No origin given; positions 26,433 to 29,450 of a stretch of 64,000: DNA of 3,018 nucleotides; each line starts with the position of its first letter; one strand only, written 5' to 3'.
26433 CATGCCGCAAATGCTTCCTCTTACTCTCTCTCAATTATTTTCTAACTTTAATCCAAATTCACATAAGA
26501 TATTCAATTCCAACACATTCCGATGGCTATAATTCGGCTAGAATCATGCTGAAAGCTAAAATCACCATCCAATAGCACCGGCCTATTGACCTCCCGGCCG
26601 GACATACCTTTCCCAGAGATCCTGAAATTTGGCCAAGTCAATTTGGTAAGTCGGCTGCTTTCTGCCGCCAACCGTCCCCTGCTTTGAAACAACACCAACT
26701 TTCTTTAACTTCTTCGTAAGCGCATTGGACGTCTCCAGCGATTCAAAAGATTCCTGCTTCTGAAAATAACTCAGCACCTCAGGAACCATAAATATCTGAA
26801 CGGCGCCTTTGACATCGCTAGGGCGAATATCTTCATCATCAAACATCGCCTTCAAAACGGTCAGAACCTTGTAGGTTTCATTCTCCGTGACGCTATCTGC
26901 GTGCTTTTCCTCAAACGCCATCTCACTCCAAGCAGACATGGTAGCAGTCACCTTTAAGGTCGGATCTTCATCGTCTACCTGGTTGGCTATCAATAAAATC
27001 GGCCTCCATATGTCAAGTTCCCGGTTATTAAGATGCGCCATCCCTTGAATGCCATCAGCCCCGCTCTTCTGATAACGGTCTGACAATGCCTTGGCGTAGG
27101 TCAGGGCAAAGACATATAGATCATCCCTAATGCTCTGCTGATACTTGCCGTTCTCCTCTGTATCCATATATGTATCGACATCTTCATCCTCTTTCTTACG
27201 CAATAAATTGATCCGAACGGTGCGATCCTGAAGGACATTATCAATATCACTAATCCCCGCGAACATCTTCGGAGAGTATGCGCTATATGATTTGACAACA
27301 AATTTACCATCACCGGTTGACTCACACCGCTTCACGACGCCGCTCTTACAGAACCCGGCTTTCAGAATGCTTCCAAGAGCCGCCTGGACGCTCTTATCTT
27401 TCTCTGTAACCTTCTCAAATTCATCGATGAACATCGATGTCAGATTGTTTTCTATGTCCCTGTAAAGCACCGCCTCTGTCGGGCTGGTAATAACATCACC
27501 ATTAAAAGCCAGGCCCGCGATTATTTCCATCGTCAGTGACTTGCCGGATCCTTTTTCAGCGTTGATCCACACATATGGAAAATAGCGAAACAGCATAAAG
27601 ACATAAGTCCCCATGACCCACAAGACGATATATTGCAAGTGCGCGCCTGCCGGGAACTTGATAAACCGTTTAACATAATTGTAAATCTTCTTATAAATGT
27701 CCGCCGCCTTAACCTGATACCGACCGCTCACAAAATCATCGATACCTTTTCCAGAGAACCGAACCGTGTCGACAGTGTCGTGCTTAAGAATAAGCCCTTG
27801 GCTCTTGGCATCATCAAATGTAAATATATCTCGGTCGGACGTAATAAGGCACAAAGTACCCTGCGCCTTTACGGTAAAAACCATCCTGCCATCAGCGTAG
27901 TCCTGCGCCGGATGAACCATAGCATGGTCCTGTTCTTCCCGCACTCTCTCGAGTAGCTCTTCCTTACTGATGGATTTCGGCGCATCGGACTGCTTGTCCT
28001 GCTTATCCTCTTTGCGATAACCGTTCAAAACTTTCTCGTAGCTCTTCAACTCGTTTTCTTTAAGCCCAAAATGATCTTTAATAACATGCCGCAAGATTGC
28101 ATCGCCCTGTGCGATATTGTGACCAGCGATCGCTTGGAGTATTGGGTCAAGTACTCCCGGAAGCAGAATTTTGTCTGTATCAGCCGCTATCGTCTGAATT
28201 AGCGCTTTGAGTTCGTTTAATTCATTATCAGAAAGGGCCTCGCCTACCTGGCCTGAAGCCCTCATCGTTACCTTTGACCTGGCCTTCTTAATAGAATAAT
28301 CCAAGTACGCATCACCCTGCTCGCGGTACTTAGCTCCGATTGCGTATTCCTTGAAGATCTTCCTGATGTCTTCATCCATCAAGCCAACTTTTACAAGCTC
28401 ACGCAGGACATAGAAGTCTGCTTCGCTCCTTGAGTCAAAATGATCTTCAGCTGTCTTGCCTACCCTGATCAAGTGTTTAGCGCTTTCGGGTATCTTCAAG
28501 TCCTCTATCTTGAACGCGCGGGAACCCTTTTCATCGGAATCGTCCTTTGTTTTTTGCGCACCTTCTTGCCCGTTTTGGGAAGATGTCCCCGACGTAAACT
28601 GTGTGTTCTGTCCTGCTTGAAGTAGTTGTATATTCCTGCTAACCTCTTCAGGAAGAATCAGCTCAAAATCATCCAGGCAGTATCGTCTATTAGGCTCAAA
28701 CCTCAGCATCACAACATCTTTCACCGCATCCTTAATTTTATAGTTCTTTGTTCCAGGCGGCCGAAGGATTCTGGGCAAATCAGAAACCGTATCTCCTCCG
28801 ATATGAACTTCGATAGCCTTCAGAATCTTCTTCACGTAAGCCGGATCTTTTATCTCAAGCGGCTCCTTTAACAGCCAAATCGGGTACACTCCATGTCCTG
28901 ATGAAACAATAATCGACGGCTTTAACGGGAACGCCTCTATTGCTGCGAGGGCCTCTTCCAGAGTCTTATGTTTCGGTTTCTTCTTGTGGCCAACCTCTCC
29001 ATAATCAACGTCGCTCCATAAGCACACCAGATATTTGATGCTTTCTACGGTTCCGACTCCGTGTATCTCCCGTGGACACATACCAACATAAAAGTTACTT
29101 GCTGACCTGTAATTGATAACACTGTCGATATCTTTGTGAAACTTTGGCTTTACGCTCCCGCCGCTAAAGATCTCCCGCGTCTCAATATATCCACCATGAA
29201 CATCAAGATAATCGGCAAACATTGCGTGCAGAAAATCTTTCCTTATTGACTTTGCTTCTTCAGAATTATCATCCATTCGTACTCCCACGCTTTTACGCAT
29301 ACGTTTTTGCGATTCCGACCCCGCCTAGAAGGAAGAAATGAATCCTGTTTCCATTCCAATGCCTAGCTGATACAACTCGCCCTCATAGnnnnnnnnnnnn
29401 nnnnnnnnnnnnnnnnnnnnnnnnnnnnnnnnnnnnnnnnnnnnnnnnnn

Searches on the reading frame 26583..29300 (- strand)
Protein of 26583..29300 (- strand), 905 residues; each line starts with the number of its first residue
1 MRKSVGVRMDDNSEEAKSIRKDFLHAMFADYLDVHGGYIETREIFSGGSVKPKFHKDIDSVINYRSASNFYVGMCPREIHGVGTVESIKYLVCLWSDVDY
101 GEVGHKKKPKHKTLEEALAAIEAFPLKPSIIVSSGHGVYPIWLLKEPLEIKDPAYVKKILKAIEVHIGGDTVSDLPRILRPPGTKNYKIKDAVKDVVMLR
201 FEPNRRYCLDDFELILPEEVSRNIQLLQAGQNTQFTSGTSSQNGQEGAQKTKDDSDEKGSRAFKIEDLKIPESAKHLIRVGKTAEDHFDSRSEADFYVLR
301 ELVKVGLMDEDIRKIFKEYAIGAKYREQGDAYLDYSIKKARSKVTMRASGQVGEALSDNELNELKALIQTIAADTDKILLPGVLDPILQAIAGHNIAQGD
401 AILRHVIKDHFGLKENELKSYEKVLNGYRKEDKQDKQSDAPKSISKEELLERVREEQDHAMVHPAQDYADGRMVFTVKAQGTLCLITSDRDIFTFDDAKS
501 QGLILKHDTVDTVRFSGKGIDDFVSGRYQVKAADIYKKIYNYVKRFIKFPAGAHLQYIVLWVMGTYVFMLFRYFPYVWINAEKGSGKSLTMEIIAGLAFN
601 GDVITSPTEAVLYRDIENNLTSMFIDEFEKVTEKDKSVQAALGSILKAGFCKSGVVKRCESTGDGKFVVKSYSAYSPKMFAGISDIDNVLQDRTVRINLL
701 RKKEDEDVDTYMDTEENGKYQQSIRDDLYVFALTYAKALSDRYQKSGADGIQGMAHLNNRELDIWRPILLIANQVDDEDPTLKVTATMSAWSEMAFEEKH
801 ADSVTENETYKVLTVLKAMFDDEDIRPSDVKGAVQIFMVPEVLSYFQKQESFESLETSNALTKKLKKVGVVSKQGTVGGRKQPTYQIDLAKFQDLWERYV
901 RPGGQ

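Call 9: search_protein_families(library=pfam, proteins=[window:26583-29300:-], max_evalue=0.001)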
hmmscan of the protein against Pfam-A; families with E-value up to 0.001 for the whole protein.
window:26583-29300:- (905 aa): 1 family
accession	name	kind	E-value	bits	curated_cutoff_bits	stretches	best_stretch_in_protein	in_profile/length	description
PF12307.13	DUF3631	-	1.4e-08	35.5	24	1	700-899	3-182/182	Protein of unknown function (DUF3631)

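Call 11: search_protein_families(library=phrogs, proteins=[window:26583-29300:-], max_evalue=0.001)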
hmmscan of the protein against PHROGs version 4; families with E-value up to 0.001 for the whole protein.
window:26583-29300:- (905 aa): 4 families
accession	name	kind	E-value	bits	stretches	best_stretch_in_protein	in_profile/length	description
phrog_3123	-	unknown function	5.9e-10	39.3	1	94-330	89-276/583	-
phrog_2478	-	DNA, RNA and nucleotide metabolism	1.8e-08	34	1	77-190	68-191/854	DNA polymerase/primase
phrog_28894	-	DNA, RNA and nucleotide metabolism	7.7e-08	31.8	1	84-154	90-154/994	DNA polymerase/primase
phrog_21086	-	unknown function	2.8e-07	30.5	1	556-716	226-386/617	-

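Call 33: find_related_loci(query=window:26583-29300:-, collection=viral_contigs, flank=6000)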
Query window:26583-29300:- (905 aa) in viral_contigs; peptide patterns used: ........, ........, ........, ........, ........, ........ (x = any residue, [..] = any of these).
15 stretches matched a pattern, but none encodes a relative of the query by tblastn (E <= 1e-3).

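Call 39: find_homologous_proteins(query=window:26583-29300:-, max_evalue=1e-10)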
Query window:26583-29300:- (905 aa): 8 proteins with E <= 1e-10 among 8000 candidates.
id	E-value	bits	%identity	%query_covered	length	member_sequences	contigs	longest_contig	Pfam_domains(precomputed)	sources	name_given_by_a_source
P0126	0.0e+0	1254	99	62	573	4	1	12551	-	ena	-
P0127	3.2e-197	676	56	61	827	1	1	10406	PF12307.14,PF01807.26,PF09250.17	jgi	-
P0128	5.0e-184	632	54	61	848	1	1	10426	PF12307.14,PF01807.26,PF09250.17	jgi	-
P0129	4.4e-176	606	52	60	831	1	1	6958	PF01807.26,PF09250.17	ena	-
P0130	1.5e-146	508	61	42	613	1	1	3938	PF12965.14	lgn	-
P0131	4.5e-51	192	37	39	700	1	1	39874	-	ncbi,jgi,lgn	-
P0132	4.4e-49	186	37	36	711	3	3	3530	PF19263.6,PF08706.17,PF03288.23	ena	-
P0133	9.3e-11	59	31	18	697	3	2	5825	PF09339.17,PF13481.13,PF08708.17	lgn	-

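Call 40: find_encoding_contigs(protein=P0127, flank=10000, max_places=3)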
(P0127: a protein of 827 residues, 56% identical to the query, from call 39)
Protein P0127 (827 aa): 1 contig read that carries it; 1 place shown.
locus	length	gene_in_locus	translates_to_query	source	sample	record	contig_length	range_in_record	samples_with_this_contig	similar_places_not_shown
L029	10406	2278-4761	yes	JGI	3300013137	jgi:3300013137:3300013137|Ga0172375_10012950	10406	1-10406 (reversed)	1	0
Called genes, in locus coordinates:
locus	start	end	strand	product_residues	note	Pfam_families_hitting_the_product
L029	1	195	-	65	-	?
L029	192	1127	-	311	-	-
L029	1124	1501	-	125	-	PF13560:HTH_31, PF12844:HTH_19, PF13443:HTH_26 (weak), PF01381:HTH_3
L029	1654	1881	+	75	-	-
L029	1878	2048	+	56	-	-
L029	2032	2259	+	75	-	PF18903:DUF5659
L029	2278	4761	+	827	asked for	PF09250:Prim-Pol, PF01807:Zn_ribbon_DnaG, PF12307:DUF3631 (weak)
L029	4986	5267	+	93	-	-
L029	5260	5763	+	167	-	-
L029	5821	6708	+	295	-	-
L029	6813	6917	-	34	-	-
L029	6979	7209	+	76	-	PF13560:HTH_31 (weak), PF01381:HTH_3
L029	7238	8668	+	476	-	PF03062:MBOAT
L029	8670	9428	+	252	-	-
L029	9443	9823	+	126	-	-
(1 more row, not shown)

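Call 41: find_encoding_contigs(protein=P0128, flank=10000, max_places=3)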
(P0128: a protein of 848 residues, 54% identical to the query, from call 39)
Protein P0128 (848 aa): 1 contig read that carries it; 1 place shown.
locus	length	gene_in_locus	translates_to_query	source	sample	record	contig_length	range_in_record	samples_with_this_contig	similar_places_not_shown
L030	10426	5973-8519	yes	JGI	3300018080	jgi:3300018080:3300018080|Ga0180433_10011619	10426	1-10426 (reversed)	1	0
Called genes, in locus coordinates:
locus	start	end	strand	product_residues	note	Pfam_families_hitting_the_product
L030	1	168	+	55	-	?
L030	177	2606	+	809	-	PF00521:DNA_topoisoIV, PF03989:DNA_gyraseA_C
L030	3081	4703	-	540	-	PF00239:Resolvase, PF07508:Recombinase, PF13408:Zn_ribbon_recom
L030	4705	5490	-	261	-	PF01381:HTH_3, PF12844:HTH_19, PF13413:HTH_25 (weak), PF13560:HTH_31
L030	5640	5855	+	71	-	PF13560:HTH_31 (weak)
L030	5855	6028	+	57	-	-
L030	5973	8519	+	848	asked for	PF09250:Prim-Pol, PF01807:Zn_ribbon_DnaG, PF12307:DUF3631 (weak)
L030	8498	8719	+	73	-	-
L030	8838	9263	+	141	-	-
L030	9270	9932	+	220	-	-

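Call 42: find_encoding_contigs(protein=P0129, flank=10000, max_places=3)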
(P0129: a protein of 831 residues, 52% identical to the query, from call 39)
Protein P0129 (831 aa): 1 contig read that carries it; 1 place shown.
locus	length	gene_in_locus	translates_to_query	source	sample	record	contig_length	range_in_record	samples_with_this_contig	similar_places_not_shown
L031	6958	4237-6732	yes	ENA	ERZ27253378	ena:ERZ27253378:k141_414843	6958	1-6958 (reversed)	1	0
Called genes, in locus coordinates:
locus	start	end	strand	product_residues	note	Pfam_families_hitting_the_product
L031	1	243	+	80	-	?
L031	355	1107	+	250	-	PF25231:DUF7847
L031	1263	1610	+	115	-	-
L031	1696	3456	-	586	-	PF00239:Resolvase, PF07508:Recombinase, PF13408:Zn_ribbon_recom (weak)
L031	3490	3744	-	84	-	-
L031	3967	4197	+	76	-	PF18903:DUF5659 (weak)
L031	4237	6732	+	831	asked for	PF09250:Prim-Pol, PF01807:Zn_ribbon_DnaG (weak)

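Call 64: find_encoding_contigs(protein=P0126, flank=10000, max_places=5)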
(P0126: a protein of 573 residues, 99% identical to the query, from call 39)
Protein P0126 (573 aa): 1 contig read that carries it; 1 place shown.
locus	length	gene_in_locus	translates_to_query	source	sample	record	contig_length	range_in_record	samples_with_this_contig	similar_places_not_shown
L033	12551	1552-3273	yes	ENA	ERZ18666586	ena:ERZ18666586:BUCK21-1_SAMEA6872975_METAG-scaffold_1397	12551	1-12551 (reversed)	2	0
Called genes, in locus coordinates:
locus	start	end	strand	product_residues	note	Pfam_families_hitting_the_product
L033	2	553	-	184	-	?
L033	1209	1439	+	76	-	PF00313:CSD (weak)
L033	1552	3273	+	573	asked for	-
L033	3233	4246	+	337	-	PF12307:DUF3631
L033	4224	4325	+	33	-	-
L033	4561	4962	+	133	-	-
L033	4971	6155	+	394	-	-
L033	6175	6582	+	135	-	-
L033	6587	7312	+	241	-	-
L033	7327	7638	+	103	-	-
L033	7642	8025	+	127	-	-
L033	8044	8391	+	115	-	PF21781:DUF6876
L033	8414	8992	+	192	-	-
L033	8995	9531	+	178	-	PF00239:Resolvase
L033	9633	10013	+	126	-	-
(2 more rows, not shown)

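Call 67: search_dna_similar(query=window:26583-29300:-, collection=plasmids, mode=protein, max_evalue=0.00001, max_rows=12)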
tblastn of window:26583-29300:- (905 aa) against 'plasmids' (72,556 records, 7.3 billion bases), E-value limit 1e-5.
Records with a match: 14; places in all: 14; records where one place covers at least 80% of the query: 0.
Best place of each record, by identity: <60% 14.
By first word of the organism name: Acinetobacter 5; Thermus 2; Streptomyces 2; Sulfolobus 1; Deinococcus 1; Parageobacillus 1; Nonomuraea 1; Anoxybacillus 1.
By predicted mobility (MOB-suite, as given by PLSDB): non-mobilizable 13; mobilizable 1.
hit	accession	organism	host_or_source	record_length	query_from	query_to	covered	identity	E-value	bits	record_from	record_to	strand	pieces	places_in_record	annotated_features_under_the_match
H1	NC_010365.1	Sulfolobus islandicus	hot spring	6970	530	784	28%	26.4%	3e-16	92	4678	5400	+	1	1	hypothetical protein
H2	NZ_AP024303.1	Thermus thermophilus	-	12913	492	779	32%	22.7%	3e-6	59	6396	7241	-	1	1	toprim domain-containing protein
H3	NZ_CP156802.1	Acinetobacter sp. ANC 7892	cattle,whole organism,cattle feces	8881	515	778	29%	24.3%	3e-10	72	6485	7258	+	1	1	hypothetical protein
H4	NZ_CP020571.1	Thermus aquaticus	cell culture,DSMZ culture collection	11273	515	779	29%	23.8%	1e-6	60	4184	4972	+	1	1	toprim domain-containing protein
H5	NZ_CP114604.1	Acinetobacter towneri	chicken,carcass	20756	515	778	29%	23.4%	3e-7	62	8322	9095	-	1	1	hypothetical protein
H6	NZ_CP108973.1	Streptomyces longwoodensis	-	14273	529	780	28%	24.1%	2e-13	83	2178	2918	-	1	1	DUF3631 domain-containing protein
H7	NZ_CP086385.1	Deinococcus radiophilus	Harpadon nehereus,cell culture,2 Mrad ...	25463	37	225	21%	31.9%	2e-9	70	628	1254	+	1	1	DNA-primase RepB domain-containing protein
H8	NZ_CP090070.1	Acinetobacter sp. SH20PTE14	pig manure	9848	520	778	29%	23.2%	4e-8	65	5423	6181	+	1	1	toprim domain-containing protein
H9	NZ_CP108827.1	Streptomyces sp. NBC_00859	-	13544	530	780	28%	22.7%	2e-8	66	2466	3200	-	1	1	DUF3631 domain-containing protein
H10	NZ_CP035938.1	Acinetobacter cumulans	Pure Culture,Sewage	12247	520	733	24%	24.9%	1e-9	70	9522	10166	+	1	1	hypothetical protein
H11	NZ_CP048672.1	Acinetobacter sp. YH12138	Pig,feces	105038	520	733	24%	24.9%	2e-9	70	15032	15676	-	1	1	hypothetical protein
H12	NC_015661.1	Parageobacillus thermoglucosidasius C56-YS93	-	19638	11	209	22%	26.5%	8e-8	64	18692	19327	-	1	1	phage/plasmid primase, P4 family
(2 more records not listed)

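Call 68: search_dna_similar(query=window:26583-29300:-, collection=phages, mode=protein, max_evalue=0.00001, max_rows=12)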
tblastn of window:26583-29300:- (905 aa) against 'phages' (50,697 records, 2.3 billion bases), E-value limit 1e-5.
Records with a match: 8; places in all: 8; records where one place covers at least 80% of the query: 0.
Best place of each record, by identity: <60% 8.
By first word of the organism name: Pseudomonas 4; Tsukamurella 2; Oceanotoga 1; Methanobacterium 1.
By host as written in the record: Pseudomonas aeruginosa 3; Tsukamurella paurometabola strain CON55 2; Oceanotoga teriensis UFV_LIMV02 1; Pseudomonas luteola 1; Methanothermobacter thermautotrophicus FF3 1.
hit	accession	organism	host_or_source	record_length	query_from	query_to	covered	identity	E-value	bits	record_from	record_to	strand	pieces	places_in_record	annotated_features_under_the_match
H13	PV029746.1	Pseudomonas phage Phipami28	Pseudomonas aeruginosa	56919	555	902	38%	26.4%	4e-17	93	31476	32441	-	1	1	hypothetical protein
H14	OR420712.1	Oceanotoga phage vB_OteS-UFV02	Oceanotoga teriensis UFV_LIMV02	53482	31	341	34%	27.5%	1e-19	101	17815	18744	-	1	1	DNA primase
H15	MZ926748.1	Pseudomonas phage AIIMS-Plu-RaNi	Pseudomonas luteola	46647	115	322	23%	25.7%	2e-6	58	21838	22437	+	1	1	putative primase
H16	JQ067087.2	Pseudomonas phage PaMx11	Pseudomonas aeruginosa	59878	115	322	23%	25.2%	6e-6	56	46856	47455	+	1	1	putative primase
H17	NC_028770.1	Pseudomonas phage PaMx11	Pseudomonas aeruginosa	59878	115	322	23%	25.2%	6e-6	56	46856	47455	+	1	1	DNA primase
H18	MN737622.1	Methanobacterium virus PhiF3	Methanothermobacter thermautotrophicus ...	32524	558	745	21%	26.6%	2e-7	62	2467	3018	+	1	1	hypothetical protein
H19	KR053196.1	Tsukamurella phage TPA4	Tsukamurella paurometabola strain CON55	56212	76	191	13%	30.1%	9e-6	56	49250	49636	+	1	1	hypothetical protein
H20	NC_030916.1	Tsukamurella phage TPA4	Tsukamurella paurometabola strain CON55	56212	76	191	13%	30.1%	9e-6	56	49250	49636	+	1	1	DNA polymerase/primase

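Call 73: search_solved_structures(query=window:26583-29300:-, max_evalue=1)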
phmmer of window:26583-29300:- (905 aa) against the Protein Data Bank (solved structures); distinct sequences matched with E-value up to 1: 0.

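Call 74: search_protein_families(library=pfam, proteins=[window:26583-29300:-], max_evalue=1)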
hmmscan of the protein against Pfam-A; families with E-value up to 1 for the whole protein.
window:26583-29300:- (905 aa): 3 families
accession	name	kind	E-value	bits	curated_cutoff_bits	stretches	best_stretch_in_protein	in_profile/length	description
PF12307.13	DUF3631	-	1.4e-08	35.5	24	1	700-899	3-182/182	Protein of unknown function (DUF3631)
PF13470.12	PIN_3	-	0.0087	17.3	27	1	414-491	39-115/115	PIN domain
PF07655.18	Secretin_N_2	-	0.088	13.8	23.4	0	588-624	52-77/91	Secretin N-terminal domain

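Call 75: search_protein_families(library=ncbifam, proteins=[window:26583-29300:-], max_evalue=0.01)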
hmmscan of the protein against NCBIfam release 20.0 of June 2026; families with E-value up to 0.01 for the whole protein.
window:26583-29300:- (905 aa): 0 families
